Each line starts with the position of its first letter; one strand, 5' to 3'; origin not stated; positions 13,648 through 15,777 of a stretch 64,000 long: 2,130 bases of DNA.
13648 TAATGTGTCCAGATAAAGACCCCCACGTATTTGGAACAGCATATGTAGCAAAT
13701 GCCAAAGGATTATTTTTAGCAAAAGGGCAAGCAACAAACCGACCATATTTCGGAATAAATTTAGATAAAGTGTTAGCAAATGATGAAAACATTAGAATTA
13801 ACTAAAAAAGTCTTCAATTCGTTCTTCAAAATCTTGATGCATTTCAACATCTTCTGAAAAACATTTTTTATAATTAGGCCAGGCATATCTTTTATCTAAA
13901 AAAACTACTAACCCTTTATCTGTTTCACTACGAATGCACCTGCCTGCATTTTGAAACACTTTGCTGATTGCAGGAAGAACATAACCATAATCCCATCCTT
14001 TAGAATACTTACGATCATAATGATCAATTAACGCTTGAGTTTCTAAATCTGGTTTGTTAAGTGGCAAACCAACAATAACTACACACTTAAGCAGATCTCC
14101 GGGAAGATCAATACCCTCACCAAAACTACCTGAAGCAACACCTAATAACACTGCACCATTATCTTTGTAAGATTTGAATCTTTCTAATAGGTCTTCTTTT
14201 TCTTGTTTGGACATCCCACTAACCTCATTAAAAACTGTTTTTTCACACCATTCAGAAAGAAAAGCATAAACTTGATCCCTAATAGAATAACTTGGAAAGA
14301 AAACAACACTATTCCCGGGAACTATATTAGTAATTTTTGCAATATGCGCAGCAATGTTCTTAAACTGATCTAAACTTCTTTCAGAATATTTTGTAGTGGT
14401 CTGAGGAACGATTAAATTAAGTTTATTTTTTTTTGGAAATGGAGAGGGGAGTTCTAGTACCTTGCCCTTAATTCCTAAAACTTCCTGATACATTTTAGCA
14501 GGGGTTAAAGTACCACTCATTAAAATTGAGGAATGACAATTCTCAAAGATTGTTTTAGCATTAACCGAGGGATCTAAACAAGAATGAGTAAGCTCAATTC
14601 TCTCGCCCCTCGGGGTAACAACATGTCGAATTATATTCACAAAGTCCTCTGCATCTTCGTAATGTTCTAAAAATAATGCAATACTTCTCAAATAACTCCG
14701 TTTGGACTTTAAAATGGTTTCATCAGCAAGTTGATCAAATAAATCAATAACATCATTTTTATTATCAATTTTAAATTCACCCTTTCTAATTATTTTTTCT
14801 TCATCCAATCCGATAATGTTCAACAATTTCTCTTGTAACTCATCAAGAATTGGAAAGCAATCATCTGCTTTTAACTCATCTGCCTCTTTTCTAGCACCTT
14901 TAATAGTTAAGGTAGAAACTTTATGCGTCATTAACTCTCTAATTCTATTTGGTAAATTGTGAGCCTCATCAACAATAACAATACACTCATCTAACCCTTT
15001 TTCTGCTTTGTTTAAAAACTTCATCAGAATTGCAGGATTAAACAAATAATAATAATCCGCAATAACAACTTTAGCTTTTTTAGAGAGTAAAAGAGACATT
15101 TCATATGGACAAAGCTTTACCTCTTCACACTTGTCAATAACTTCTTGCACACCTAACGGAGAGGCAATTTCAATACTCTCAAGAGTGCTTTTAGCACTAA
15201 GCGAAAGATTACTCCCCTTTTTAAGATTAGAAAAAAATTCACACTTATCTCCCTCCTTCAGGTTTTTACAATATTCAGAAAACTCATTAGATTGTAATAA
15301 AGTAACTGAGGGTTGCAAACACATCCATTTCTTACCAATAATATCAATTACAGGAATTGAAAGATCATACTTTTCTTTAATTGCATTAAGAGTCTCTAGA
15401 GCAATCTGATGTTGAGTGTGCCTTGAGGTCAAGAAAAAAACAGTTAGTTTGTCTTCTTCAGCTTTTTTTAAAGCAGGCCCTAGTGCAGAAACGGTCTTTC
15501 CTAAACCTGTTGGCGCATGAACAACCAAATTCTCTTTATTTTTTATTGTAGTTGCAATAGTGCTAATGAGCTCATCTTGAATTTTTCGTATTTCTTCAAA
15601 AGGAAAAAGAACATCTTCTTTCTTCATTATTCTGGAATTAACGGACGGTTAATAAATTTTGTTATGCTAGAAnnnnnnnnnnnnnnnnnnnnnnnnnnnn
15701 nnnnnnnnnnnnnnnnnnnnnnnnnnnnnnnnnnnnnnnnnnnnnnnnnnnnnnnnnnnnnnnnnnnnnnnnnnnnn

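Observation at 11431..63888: Mosaic genome: about 14 Arg-rich, Lys-poor genes interleaved with Lys-rich housekeeping genes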

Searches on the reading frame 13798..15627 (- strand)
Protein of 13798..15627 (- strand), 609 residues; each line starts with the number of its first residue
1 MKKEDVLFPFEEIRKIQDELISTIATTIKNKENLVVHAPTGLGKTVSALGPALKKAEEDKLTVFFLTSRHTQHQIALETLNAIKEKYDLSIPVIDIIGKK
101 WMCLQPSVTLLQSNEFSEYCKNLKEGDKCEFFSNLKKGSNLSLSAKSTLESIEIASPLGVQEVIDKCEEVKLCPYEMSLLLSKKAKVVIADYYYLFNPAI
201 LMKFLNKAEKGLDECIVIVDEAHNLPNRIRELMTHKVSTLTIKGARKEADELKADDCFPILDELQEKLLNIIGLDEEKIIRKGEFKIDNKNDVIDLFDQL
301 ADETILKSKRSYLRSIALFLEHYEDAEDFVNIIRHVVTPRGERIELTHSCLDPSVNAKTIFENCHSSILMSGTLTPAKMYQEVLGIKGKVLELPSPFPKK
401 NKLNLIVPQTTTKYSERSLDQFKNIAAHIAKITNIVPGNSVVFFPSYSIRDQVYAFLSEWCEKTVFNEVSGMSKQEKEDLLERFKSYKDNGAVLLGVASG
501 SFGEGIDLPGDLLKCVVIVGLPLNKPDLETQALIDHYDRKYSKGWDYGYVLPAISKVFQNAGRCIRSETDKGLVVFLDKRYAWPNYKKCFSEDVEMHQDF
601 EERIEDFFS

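Call 10: search_protein_families(library=pfam, proteins=[window:13798-15627:-], max_evalue=0.001)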
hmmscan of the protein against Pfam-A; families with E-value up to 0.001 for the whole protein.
window:13798-15627:- (609 aa): 7 families
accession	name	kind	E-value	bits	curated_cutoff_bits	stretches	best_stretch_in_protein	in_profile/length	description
PF13307.12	Helicase_C_2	-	1.4e-45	155.8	25.3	1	429-594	1-167/170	Helicase C-terminal domain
PF06733.21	DEAD_2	-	2.2e-22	80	21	1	70-239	6-169/172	DEAD_2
PF06777.17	HBB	-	5.6e-16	59.2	30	1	245-416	29-190/190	Helical and beta-bridge domain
PF00270.35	DEAD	-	5.2e-11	43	26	1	15-89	2-74/167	DEAD/DEAH box helicase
PF04851.21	ResIII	-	8.3e-09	36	22.5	1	12-229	3-143/164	Type III restriction enzyme, res subunit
PF00271.37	Helicase_C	-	8.4e-06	26.5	23.5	1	436-565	14-107/110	Helicase conserved C-terminal domain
PF02562.22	PhoH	-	0.00013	21.9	27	0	24-95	12-85/205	PhoH-like protein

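Call 29: find_encoding_contigs(protein=window:13798-15627:-, flank=10000, max_places=1)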
Protein window:13798-15627:- (609 aa): 23 contigs read that carry it; 1 place shown.
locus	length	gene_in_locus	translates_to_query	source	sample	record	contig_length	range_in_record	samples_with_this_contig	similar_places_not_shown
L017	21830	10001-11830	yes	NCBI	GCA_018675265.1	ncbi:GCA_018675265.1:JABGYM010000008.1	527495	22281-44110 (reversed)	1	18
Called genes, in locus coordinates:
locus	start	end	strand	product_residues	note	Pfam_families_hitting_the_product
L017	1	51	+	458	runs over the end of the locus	PF01368:DHH, PF27767:Arc_Cdc45, PF21763:DHH_CID, PF02272:DHHA1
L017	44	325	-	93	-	PF25212:HVO_A0114 (weak)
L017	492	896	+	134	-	-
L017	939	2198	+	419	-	-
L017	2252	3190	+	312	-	PF13439:Glyco_transf_4, PF13579:Glyco_trans_4_4 (weak), PF13477:Glyco_trans_4_2, PF13692:Glyco_trans_1_4, PF00534:Glycos_transf_1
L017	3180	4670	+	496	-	PF02310:B12-binding, PF04055:Radical_SAM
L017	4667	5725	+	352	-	PF04007:DUF354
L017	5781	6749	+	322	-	PF01408:GFO_IDH_MocA, PF22725:GFO_IDH_MocA_C3 (weak), PF02894:GFO_IDH_MocA_C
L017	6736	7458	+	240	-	-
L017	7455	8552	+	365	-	PF01041:DegT_DnrJ_EryC1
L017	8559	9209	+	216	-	PF02397:Bac_transf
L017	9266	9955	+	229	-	PF00483:NTP_transferase, PF12804:NTP_transf_3 (weak)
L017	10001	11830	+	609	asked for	PF00270:DEAD (weak), PF04851:ResIII (weak), PF00271:Helicase_C (faint), PF06733:DEAD_2, PF06777:HBB (faint), PF13307:Helicase_C_2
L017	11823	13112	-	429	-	PF03417:AAT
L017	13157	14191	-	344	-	-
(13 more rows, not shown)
